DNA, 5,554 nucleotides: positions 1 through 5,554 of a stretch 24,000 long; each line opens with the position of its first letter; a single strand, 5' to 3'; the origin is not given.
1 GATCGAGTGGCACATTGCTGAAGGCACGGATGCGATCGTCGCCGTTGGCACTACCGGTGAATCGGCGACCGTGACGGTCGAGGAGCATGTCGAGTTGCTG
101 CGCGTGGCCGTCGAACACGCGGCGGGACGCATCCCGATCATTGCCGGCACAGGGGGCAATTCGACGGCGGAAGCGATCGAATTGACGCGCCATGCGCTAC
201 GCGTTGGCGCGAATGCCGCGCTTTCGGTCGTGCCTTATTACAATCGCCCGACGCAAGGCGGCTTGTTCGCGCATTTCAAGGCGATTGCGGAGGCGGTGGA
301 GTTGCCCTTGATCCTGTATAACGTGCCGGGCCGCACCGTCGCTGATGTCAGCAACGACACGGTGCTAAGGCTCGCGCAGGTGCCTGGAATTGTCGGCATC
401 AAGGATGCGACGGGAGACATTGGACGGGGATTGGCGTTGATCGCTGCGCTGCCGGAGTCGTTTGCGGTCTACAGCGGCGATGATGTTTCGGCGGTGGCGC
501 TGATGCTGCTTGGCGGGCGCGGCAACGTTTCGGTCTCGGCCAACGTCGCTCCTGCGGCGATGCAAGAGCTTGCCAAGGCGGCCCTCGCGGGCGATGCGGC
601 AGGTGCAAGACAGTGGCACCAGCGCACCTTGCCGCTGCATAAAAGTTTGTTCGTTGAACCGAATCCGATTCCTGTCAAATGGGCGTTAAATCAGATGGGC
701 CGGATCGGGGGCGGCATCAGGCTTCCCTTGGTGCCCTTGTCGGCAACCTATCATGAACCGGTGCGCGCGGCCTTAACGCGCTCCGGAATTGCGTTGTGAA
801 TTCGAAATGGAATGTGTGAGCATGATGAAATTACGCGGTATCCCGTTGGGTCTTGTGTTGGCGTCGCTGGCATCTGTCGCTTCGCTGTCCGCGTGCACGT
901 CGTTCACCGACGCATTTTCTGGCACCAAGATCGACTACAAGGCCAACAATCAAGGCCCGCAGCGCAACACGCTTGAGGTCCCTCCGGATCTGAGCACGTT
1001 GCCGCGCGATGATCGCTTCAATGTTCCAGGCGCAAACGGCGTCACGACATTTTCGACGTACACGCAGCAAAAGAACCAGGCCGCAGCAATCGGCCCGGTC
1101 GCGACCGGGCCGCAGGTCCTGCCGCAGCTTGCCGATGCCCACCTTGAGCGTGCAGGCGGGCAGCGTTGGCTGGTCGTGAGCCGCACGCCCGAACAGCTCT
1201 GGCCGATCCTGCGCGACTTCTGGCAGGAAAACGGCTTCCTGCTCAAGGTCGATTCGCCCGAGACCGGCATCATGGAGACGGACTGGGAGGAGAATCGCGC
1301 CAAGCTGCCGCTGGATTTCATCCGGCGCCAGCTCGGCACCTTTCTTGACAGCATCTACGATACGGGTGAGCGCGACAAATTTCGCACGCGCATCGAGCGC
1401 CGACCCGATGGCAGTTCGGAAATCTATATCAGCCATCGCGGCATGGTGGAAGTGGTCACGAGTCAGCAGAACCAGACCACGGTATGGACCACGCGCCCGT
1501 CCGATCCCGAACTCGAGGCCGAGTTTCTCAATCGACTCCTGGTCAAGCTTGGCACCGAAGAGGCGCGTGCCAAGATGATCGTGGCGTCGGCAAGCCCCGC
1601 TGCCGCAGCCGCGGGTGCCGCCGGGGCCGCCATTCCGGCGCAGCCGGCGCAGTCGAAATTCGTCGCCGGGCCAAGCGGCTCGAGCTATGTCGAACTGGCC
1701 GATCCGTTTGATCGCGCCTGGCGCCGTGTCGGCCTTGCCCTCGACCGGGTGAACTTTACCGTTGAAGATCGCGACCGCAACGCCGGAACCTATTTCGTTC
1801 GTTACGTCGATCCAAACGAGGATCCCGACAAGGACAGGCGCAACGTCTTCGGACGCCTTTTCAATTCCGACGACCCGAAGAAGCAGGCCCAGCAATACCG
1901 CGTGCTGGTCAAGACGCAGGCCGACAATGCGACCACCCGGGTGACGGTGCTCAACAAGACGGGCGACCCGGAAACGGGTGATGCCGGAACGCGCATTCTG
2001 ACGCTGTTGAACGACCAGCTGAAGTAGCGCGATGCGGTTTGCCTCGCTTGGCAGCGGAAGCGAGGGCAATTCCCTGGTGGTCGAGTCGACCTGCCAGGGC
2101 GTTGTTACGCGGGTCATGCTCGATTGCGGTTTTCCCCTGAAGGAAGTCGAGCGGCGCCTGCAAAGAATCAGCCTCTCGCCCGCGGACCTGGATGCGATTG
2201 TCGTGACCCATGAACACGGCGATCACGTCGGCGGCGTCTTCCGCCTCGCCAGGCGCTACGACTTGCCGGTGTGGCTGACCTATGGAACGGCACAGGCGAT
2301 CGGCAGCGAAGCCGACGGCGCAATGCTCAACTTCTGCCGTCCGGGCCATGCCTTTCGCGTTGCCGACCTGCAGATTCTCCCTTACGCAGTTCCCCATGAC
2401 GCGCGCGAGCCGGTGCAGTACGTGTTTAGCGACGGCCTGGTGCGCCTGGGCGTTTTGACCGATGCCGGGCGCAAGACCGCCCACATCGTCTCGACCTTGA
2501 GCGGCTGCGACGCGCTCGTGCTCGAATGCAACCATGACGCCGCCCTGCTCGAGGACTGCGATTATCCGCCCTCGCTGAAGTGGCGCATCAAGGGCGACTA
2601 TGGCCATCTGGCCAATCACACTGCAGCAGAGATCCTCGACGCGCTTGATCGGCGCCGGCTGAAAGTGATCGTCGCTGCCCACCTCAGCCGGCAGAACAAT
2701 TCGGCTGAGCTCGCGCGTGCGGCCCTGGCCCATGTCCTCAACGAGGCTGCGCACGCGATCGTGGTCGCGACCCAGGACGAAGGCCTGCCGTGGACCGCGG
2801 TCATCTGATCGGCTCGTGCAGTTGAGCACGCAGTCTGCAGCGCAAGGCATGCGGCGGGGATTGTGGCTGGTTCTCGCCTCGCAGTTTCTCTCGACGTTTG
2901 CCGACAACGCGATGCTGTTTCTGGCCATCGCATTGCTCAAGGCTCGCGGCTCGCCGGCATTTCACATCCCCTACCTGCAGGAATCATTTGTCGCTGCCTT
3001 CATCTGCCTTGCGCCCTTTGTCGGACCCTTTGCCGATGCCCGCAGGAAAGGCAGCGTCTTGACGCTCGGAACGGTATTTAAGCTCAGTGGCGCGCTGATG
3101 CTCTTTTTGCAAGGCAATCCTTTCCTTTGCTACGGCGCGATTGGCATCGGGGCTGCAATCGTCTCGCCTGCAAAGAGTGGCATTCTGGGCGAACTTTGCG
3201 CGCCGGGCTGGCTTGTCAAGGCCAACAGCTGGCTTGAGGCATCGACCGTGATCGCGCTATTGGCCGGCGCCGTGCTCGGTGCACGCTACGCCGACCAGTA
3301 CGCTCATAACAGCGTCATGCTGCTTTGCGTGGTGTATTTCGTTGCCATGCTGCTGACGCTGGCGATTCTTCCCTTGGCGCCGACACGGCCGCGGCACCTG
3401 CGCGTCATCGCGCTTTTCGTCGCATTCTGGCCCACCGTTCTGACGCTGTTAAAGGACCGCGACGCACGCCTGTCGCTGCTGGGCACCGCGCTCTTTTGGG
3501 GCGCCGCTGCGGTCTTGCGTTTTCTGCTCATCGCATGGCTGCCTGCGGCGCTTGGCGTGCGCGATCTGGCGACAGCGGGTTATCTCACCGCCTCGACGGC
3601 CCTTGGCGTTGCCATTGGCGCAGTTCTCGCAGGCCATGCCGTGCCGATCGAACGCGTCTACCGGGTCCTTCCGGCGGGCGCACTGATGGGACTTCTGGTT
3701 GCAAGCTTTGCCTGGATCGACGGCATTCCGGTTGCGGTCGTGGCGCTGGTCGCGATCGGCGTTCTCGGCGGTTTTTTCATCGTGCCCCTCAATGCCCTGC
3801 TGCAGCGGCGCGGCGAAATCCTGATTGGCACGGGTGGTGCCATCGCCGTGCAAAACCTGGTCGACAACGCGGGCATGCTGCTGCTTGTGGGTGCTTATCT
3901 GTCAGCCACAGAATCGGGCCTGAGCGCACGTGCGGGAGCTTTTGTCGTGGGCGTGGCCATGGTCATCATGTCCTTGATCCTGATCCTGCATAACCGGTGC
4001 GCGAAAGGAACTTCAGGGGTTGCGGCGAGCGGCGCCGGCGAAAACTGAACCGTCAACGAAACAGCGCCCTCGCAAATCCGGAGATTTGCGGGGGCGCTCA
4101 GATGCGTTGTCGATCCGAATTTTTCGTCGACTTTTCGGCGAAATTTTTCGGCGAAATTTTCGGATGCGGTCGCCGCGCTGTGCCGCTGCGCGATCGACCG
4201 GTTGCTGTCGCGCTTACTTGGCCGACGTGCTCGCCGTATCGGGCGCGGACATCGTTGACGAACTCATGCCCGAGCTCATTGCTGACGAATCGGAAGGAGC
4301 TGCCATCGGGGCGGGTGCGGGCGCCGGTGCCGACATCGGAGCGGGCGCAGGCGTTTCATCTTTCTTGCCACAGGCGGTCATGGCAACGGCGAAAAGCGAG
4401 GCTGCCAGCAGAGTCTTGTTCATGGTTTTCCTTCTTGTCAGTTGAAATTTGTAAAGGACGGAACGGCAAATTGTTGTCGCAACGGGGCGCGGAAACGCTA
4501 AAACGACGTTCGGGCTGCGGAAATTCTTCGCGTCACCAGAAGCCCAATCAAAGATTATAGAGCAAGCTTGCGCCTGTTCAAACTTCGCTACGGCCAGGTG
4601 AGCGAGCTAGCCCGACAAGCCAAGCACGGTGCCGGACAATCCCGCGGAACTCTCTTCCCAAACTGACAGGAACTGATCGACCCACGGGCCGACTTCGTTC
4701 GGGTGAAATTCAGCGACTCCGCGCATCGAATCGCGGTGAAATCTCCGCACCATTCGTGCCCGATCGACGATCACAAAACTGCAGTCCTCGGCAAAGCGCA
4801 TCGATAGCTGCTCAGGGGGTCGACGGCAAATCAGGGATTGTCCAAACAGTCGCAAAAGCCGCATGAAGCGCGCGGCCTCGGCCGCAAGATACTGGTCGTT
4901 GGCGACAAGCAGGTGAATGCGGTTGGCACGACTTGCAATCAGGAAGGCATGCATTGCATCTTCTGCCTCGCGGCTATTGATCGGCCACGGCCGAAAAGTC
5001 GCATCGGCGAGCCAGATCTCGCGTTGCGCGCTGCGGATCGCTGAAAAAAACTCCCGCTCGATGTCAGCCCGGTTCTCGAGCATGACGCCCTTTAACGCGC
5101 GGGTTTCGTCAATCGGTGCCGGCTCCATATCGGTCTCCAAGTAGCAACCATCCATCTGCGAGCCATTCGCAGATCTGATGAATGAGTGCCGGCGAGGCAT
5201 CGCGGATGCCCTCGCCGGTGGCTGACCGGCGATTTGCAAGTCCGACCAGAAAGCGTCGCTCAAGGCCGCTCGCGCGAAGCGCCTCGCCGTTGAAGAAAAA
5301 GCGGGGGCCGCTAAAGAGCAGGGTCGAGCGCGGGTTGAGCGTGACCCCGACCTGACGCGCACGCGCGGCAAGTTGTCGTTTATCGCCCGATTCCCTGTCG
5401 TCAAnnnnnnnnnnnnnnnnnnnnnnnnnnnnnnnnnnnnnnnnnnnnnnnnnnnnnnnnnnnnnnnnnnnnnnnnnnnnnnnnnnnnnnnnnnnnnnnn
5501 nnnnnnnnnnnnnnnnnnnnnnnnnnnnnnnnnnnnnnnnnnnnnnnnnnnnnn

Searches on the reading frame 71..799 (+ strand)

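Call 34: search_protein_families(library=pfam, proteins=[window:71-799:+], max_evalue=0.00001)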
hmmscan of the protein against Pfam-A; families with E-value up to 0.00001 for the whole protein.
window:71-799:+ (242 aa): 1 family
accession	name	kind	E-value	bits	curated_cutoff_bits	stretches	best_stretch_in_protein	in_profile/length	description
PF00701.28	DHDPS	-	4.1e-77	259.2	22.1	1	1-236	51-287/289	Dihydrodipicolinate synthetase family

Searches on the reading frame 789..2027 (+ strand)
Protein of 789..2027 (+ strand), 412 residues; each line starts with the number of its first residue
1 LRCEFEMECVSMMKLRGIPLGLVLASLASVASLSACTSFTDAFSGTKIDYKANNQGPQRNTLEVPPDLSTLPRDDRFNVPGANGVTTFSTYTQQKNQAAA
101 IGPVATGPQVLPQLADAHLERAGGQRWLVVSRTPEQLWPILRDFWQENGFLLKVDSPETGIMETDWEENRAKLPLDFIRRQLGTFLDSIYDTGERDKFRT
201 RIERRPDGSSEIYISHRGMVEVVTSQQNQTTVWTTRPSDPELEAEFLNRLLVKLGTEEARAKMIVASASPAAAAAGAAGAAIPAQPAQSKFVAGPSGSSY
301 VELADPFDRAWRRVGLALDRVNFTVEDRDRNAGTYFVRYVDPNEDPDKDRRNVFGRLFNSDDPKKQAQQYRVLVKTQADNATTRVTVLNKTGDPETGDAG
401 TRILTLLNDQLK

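Call 34: search_protein_families(library=pfam, proteins=[window:789-2027:+], max_evalue=0.00001)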
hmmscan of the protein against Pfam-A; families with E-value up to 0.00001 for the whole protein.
window:789-2027:+ (412 aa): 1 family
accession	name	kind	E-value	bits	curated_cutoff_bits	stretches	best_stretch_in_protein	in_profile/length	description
PF06804.17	Lipoprotein_18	-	8e-43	147.1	25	1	57-407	6-319/323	NlpB/DapX lipoprotein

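Call 49: find_homologous_proteins(query=window:789-2027:+, max_evalue=1e-10)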
Query window:789-2027:+ (412 aa): 8000 proteins with E <= 1e-10 among 8000 candidates; the best 120 are listed.
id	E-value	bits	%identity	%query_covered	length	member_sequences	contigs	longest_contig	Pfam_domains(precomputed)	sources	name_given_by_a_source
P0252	3.8e-265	897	100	97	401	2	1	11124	PF06804.18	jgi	-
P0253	3.7e-218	742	82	97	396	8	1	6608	PF06804.18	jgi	-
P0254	1.8e-216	737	81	97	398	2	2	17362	PF06804.18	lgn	-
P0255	1.4e-215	734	82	97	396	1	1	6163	PF06804.18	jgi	jgi:outer membrane protein assembly factor BamC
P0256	4.2e-181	620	70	97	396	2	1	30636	PF06804.18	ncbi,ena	-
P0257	6.5e-181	620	71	97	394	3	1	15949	PF06804.18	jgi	jgi:outer membrane protein assembly factor BamC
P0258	1.5e-180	618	70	97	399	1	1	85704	PF06804.18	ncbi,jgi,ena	jgi:outer membrane protein assembly factor BamC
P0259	1.3e-179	615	72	95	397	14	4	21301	PF06804.18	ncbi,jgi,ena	jgi:outer membrane protein assembly factor BamC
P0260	1.3e-163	563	65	97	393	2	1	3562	PF06804.18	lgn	-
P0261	1.8e-163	562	65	95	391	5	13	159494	PF06804.18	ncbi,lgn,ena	-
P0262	1.3e-162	559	67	91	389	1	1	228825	PF06804.18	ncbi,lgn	ncbi:MAG: outer membrane protein assembly factor BamC [Burkholderiaceae bacterium]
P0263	8.4e-161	553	68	92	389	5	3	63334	PF06804.18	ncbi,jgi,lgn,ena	jgi:outer membrane protein assembly factor BamC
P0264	2.2e-160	552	100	61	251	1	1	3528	PF06804.18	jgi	jgi:outer membrane protein assembly factor BamC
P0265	4.2e-158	545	65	92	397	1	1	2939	PF06804.18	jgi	-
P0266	9.3e-157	540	63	97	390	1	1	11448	PF06804.18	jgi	jgi:outer membrane protein assembly factor BamC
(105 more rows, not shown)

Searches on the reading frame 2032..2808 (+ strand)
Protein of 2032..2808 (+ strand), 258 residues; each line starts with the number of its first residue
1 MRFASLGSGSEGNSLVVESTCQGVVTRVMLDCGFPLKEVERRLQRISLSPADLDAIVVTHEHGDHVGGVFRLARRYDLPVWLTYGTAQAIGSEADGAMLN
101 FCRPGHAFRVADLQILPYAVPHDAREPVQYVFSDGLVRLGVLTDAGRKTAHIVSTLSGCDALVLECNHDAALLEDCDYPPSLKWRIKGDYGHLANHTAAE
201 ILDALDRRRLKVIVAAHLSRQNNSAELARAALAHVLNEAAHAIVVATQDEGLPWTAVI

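Call 34: search_protein_families(library=pfam, proteins=[window:2032-2808:+], max_evalue=0.00001)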
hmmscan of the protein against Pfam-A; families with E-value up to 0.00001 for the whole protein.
window:2032-2808:+ (258 aa): 2 families
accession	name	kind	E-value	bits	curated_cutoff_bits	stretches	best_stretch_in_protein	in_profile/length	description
PF12706.13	Lactamase_B_2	-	5.6e-19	69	27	1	26-210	1-195/200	Beta-lactamase superfamily domain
PF00753.33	Lactamase_B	-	6.8e-13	49.4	22.7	1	12-88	6-79/196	Metallo-beta-lactamase superfamily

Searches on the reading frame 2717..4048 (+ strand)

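Call 34: search_protein_families(library=pfam, proteins=[window:2717-4048:+], max_evalue=0.00001)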
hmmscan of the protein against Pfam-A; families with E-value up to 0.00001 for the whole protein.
window:2717-4048:+ (443 aa): 1 family
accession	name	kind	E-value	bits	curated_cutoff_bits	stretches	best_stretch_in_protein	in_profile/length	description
PF07690.21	MFS_1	-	1.8e-12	47.3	33.4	1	54-366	3-323/347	Major Facilitator Superfamily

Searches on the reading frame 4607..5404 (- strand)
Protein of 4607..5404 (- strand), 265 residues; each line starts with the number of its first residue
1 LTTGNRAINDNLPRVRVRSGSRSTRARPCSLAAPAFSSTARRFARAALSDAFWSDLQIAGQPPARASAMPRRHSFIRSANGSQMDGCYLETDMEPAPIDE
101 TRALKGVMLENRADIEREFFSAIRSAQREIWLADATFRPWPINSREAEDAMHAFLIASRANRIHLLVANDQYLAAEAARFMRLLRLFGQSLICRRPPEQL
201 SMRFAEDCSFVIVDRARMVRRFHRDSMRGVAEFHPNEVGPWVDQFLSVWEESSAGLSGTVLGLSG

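Call 34: search_protein_families(library=pfam, proteins=[window:4607-5404:-], max_evalue=0.00001)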
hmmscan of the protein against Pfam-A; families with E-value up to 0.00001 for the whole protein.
window:4607-5404:- (265 aa): 1 family
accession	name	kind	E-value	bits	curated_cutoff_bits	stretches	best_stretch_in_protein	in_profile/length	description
PF25559.1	DUF7931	-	4.5e-13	49.5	27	1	119-253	9-141/149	Domain of unknown function (DUF7931)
